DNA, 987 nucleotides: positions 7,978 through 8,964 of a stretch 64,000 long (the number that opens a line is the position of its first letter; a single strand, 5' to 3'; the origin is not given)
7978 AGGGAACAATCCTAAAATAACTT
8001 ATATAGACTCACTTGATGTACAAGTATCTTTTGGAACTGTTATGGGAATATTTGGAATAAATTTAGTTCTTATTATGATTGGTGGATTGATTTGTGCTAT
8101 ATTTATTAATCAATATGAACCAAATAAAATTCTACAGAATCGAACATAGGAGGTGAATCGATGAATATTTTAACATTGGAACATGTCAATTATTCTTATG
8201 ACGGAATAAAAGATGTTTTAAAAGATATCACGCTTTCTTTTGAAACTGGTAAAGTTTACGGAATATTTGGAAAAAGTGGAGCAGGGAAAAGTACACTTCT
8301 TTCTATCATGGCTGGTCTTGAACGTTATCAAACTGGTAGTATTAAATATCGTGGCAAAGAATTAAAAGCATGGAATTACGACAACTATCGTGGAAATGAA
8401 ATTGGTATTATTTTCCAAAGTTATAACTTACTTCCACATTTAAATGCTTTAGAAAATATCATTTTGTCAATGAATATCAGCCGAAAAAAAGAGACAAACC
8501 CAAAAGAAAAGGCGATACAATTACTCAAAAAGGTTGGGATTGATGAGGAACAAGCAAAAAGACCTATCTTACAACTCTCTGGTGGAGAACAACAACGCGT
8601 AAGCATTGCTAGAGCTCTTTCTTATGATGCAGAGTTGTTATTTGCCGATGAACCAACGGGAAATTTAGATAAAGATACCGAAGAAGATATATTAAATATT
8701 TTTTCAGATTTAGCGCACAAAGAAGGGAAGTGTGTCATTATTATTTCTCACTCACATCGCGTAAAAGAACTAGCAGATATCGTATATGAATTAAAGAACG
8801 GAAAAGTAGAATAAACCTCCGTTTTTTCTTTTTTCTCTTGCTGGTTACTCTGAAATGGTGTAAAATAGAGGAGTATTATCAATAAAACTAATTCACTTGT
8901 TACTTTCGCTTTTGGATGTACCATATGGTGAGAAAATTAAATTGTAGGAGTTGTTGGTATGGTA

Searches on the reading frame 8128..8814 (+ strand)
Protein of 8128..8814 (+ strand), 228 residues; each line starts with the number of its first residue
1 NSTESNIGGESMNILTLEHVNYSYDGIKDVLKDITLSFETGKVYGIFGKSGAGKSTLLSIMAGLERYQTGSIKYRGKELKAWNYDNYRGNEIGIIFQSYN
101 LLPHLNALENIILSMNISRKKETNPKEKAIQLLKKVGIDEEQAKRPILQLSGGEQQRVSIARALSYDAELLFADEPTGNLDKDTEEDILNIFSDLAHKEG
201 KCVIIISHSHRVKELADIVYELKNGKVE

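Call 63: search_protein_families(library=pfam, proteins=[window:8128-8814:+], max_evalue=0.00001)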
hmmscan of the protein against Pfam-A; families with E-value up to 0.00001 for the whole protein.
window:8128-8814:+ (228 aa): 1 family
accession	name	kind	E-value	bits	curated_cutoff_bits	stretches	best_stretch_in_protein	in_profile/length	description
PF00005.33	ABC_tran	-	2.5e-35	122.5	25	1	31-177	1-136/137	ABC transporter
